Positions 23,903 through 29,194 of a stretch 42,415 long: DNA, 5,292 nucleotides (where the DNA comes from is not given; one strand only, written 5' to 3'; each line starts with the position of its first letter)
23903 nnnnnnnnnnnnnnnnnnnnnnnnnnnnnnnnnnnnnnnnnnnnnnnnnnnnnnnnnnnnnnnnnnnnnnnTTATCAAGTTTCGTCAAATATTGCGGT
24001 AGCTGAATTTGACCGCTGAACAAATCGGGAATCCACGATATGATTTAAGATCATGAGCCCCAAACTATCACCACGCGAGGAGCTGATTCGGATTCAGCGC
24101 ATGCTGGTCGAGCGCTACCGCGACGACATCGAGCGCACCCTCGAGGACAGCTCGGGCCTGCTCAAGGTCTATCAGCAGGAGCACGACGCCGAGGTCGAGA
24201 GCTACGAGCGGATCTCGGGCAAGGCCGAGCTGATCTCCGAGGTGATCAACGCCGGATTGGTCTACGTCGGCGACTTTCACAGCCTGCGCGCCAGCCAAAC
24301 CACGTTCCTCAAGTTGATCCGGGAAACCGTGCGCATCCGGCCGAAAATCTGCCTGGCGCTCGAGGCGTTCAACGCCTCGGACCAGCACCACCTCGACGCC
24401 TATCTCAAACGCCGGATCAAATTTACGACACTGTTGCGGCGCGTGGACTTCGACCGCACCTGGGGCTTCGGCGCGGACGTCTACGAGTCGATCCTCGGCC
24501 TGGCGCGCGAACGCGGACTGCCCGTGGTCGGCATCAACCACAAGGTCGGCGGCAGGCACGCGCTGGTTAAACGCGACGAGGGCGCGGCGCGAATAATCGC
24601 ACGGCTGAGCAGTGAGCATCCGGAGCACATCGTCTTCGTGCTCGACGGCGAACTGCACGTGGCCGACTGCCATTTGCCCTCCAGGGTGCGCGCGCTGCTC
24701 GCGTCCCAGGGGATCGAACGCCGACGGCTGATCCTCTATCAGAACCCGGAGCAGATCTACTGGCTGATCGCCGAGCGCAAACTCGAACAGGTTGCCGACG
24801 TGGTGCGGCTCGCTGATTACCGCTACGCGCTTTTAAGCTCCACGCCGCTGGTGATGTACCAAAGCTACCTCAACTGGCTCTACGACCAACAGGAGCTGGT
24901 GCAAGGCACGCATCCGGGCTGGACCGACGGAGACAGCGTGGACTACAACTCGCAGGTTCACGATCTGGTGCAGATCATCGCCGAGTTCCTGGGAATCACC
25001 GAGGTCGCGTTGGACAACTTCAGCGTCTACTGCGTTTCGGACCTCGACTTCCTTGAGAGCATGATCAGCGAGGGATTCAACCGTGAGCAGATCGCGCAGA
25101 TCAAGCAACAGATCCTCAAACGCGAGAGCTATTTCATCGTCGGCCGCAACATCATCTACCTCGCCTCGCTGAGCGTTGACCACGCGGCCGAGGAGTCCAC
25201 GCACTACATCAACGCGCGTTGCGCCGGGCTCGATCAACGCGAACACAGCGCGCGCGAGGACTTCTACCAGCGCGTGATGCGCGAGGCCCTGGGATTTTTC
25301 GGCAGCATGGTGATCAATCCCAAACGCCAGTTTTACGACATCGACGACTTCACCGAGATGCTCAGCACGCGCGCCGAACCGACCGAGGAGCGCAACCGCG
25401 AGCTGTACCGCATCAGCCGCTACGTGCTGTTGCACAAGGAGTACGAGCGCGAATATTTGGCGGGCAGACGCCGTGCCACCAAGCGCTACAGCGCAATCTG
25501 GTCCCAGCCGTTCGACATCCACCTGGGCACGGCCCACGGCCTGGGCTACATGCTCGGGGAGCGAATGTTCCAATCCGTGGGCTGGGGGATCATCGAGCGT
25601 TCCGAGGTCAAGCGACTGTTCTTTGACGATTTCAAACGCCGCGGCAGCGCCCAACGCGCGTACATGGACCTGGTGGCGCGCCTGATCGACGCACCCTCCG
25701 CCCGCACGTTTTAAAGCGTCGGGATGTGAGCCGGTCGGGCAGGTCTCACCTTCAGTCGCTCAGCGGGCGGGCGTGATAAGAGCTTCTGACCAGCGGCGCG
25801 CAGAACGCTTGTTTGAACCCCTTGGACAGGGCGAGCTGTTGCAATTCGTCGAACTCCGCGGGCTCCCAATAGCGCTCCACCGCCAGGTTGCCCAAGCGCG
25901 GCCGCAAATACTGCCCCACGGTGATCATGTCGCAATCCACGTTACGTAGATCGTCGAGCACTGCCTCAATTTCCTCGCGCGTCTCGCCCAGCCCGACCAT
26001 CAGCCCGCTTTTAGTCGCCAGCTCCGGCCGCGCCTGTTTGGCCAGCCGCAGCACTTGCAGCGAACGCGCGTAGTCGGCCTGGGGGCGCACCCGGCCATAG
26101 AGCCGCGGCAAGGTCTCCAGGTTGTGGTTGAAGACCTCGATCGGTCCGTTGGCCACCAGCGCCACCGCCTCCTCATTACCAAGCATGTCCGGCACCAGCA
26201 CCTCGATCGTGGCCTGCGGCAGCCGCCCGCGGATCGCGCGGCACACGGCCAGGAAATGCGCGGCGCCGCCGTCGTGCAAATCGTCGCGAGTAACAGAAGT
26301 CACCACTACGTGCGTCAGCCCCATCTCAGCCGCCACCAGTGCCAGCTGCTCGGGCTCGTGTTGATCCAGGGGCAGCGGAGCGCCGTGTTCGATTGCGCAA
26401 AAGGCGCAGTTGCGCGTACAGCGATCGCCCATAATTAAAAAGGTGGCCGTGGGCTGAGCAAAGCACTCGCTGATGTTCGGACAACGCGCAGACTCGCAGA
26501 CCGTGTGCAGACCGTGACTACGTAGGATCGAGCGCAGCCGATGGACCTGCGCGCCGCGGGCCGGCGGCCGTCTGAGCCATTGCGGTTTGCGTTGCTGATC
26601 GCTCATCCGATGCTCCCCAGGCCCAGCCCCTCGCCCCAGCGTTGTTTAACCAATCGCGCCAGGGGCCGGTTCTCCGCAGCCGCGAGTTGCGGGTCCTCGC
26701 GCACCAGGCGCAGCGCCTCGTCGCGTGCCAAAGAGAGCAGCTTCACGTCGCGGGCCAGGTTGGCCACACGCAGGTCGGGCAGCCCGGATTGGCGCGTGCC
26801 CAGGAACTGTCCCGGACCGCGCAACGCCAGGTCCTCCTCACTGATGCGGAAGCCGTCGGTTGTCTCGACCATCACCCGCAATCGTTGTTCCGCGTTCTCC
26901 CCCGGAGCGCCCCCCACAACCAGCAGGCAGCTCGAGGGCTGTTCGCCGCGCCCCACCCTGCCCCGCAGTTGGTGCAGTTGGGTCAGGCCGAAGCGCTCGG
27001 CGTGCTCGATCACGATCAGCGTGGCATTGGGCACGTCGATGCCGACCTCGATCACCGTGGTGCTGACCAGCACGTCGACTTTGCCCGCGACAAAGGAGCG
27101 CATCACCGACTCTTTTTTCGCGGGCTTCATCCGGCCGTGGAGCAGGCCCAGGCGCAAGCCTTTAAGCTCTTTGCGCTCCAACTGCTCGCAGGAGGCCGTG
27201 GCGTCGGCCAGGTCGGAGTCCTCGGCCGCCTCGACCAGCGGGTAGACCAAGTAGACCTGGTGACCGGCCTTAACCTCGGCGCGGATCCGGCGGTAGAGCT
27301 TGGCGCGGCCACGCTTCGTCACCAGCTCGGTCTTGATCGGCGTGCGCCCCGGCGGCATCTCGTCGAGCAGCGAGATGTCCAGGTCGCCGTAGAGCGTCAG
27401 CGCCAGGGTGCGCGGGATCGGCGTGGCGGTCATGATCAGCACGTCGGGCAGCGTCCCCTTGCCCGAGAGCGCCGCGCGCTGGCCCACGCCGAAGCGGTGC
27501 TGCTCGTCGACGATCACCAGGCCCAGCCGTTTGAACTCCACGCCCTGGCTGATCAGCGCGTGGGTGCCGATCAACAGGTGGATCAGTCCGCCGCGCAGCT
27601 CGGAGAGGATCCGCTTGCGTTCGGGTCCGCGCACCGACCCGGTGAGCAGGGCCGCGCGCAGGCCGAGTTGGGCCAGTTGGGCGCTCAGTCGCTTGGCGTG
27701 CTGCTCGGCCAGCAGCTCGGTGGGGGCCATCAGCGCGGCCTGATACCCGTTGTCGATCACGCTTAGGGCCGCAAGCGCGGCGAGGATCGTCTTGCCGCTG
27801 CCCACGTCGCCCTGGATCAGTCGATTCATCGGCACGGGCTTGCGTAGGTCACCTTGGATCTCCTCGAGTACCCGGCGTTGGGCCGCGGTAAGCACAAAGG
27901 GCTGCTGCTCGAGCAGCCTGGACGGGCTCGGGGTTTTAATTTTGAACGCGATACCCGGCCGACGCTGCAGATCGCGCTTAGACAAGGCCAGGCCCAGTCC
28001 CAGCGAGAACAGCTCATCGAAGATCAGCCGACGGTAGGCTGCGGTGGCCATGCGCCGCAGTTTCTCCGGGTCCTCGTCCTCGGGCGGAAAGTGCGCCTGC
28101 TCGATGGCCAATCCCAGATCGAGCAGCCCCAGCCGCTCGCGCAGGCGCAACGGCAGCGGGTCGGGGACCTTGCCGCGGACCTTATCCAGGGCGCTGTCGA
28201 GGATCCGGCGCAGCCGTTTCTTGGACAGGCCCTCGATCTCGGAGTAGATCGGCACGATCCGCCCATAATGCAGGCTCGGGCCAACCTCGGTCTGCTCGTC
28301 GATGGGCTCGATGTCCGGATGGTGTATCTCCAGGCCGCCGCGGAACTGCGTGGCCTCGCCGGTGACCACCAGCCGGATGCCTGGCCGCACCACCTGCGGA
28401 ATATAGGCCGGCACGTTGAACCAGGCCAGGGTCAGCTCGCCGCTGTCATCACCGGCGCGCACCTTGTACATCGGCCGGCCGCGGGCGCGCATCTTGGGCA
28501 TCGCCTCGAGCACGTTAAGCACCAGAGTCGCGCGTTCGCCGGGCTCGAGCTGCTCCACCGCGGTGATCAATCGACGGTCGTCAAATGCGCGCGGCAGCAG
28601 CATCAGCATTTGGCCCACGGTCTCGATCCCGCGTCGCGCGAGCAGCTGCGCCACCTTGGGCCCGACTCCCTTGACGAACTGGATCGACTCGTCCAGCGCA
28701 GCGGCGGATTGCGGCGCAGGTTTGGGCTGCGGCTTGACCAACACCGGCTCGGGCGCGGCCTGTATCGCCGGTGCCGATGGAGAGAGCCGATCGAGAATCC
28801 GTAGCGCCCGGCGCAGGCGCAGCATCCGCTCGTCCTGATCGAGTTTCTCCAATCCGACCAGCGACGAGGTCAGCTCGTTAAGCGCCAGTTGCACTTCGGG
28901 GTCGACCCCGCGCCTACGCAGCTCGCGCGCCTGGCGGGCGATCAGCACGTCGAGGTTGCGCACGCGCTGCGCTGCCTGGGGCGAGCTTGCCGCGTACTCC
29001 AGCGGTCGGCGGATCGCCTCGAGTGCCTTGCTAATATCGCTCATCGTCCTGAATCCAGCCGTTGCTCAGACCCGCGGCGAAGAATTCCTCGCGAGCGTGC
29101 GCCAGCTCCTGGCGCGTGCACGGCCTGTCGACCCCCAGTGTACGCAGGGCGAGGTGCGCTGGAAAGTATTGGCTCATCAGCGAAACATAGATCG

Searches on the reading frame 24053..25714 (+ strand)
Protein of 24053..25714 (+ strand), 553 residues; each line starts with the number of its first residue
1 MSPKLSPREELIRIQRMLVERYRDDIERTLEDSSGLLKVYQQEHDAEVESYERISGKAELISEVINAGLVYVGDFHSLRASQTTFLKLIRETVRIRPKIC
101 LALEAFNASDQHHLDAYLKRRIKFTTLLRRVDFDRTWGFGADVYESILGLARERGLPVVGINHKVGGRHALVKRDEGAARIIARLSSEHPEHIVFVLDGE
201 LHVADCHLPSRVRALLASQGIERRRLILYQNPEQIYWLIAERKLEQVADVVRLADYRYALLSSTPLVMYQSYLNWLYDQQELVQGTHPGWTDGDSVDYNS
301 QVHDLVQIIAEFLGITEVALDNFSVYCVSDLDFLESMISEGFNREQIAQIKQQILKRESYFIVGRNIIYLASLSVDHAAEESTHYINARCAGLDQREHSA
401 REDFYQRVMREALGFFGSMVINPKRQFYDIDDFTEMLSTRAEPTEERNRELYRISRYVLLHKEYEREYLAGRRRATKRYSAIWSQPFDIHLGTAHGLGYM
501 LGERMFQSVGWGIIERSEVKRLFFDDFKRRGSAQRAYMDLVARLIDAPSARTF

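Call 38: search_protein_families(library=pfam, proteins=[window:24053-25714:+], max_evalue=0.00001)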
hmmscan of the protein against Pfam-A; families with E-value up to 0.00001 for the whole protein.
window:24053-25714:+ (553 aa): 1 family
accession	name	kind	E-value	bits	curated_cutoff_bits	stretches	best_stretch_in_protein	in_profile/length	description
PF04187.18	Cofac_haem_bdg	-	6.7e-20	72.4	27.7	1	61-162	2-104/213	Haem-binding uptake, Tiki superfamily, ChaN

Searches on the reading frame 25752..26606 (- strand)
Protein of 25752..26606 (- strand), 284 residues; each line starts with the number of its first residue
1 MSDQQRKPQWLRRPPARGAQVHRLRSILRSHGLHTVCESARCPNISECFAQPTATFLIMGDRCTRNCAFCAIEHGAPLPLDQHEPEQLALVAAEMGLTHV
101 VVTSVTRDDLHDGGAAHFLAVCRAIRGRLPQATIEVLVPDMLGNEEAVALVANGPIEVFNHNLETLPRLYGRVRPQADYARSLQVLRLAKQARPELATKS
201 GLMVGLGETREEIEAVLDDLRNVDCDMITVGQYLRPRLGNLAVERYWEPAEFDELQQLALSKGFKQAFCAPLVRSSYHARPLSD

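Call 38: search_protein_families(library=pfam, proteins=[window:25752-26606:-], max_evalue=0.00001)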
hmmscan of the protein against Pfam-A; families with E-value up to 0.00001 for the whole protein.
window:25752-26606:- (284 aa): 2 families
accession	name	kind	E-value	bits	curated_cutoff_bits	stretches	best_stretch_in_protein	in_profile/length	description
PF04055.27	Radical_SAM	-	1.5e-21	77.8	29.5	1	58-220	2-166/166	Radical SAM superfamily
PF16881.10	LIAS_N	-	5.8e-06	27.1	27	0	3-42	57-96/96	N-terminal domain of lipoyl synthase of Radical_SAM family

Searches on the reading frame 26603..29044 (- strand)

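Call 38: search_protein_families(library=pfam, proteins=[window:26603-29044:-], max_evalue=0.00001)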
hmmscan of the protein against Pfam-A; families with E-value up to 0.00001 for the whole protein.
window:26603-29044:- (813 aa): 5 families
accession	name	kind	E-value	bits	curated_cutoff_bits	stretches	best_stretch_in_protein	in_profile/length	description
PF17191.10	RecG_wedge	-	2.7e-24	86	23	1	121-287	2-160/162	RecG wedge domain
PF00271.37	Helicase_C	-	1.1e-23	84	23.5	1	590-699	11-108/110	Helicase conserved C-terminal domain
PF00270.35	DEAD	-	1.5e-23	83.8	26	1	387-547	2-164/167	DEAD/DEAH box helicase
PF19833.4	RecG_dom3_C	-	2.6e-19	69.5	26.8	1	728-800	1-74/87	ATP-dependent DNA helicase RecG, domain 3, C-terminal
PF04851.21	ResIII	-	3.7e-06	27.4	22.5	1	385-542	4-162/164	Type III restriction enzyme, res subunit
